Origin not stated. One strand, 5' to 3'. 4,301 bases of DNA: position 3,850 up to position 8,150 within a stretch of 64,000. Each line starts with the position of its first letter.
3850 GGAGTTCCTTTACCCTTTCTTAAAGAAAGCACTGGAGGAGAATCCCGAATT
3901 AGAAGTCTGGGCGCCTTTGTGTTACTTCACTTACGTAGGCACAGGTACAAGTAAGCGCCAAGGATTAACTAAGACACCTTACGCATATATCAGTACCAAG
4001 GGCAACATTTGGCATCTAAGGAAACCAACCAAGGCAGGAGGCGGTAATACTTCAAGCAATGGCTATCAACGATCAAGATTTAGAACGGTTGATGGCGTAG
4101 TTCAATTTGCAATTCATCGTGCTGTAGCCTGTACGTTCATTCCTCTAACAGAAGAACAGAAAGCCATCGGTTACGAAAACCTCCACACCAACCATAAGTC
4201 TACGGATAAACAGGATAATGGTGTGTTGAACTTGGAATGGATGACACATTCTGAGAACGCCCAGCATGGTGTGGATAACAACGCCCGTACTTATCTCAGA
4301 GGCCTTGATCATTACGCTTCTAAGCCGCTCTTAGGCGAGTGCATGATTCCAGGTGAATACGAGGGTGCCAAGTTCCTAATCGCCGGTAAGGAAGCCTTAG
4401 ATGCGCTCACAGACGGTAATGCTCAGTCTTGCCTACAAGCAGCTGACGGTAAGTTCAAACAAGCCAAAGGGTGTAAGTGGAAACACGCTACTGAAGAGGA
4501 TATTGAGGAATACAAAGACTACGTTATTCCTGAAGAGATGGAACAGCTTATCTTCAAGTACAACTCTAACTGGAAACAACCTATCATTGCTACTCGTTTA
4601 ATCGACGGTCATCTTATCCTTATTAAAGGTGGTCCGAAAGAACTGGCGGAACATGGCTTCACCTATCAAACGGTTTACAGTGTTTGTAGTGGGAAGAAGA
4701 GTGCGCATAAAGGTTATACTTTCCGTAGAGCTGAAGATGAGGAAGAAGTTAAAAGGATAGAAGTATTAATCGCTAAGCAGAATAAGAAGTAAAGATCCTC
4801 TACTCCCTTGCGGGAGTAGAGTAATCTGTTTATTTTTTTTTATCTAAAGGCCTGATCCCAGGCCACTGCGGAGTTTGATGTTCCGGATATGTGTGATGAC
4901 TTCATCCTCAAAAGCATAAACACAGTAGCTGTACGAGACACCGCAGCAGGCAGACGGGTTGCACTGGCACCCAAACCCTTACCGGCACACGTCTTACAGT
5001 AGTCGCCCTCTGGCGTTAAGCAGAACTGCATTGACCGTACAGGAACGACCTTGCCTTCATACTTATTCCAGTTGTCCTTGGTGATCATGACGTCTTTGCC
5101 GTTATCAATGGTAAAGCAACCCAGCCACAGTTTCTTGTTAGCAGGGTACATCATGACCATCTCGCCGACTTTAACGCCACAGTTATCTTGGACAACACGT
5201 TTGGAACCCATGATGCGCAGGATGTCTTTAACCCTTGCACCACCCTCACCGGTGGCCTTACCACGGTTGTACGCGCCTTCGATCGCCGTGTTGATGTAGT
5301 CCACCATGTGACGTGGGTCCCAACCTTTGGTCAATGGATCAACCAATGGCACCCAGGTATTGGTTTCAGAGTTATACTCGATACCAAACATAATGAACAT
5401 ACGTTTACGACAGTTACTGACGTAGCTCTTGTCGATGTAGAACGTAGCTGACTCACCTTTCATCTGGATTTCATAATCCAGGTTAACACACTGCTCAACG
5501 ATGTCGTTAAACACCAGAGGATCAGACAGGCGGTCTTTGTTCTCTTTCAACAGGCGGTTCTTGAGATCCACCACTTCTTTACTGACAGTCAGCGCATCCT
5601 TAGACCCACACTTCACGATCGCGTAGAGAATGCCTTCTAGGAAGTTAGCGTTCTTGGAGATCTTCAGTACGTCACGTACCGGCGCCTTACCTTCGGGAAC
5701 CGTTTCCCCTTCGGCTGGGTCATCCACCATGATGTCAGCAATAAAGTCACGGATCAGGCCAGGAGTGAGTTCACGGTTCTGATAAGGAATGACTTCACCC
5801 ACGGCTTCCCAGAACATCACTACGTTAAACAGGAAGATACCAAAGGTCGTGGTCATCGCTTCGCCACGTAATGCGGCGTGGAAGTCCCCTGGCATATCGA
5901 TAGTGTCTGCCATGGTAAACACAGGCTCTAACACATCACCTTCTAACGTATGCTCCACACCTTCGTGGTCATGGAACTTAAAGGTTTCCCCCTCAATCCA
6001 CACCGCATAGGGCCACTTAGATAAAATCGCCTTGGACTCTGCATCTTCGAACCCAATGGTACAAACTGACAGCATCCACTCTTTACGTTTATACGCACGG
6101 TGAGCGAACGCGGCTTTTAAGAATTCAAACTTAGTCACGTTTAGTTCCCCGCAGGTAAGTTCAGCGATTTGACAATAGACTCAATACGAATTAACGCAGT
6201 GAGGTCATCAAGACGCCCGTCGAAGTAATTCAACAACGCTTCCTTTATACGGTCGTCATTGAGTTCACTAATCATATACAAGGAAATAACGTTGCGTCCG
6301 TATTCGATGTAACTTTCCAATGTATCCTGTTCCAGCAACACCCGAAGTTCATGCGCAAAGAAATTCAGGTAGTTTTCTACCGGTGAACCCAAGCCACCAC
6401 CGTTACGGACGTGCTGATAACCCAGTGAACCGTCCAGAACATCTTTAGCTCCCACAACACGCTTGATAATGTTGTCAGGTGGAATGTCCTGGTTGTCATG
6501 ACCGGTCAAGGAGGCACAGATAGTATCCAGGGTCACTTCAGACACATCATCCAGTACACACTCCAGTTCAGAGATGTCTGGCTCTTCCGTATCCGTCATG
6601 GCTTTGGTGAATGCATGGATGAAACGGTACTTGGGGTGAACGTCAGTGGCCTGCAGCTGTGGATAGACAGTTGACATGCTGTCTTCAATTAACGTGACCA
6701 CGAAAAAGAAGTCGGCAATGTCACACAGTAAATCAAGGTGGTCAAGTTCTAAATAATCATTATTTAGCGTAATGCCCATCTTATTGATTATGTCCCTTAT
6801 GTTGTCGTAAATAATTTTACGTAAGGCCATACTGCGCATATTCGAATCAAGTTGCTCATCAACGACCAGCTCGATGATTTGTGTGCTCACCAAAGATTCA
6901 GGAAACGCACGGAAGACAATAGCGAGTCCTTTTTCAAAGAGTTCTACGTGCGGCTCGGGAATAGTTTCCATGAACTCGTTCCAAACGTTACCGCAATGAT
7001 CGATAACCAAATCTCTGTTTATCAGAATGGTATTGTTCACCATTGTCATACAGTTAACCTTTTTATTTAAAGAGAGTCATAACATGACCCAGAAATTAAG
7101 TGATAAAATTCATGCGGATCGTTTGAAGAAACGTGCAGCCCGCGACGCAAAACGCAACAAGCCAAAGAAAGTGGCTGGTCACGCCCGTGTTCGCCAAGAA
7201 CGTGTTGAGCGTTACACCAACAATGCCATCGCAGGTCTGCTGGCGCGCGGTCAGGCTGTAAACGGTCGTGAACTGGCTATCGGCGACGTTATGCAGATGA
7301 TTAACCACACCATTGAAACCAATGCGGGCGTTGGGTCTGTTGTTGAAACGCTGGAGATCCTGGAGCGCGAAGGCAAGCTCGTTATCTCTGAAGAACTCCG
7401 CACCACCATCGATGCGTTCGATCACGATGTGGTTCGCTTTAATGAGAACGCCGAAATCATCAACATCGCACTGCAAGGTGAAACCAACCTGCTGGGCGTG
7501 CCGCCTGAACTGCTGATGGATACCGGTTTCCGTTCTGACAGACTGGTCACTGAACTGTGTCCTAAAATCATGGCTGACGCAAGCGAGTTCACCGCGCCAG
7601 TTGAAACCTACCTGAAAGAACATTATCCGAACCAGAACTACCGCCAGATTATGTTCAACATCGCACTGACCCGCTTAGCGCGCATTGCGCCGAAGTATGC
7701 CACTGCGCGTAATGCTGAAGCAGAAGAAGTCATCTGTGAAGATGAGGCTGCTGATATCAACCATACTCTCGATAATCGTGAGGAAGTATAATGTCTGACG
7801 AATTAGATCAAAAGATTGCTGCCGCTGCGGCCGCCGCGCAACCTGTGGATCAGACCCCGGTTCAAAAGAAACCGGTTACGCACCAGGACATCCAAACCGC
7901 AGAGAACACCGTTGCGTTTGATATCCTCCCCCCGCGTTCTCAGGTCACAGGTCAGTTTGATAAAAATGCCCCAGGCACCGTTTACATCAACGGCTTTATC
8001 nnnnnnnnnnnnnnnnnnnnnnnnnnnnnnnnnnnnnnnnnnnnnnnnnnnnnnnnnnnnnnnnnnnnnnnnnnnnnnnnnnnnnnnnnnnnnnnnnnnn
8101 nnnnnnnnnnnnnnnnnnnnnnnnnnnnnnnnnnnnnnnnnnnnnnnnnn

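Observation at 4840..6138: Free-standing beta-prime fragment running only from region E/bridge helix to trigger-loop helix 1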

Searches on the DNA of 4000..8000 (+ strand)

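Call 5: search_dna_similar(query=window:4000-8000:+, collection=phages, mode=near)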
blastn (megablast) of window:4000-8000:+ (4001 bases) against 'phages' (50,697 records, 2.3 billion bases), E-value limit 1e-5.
No match.
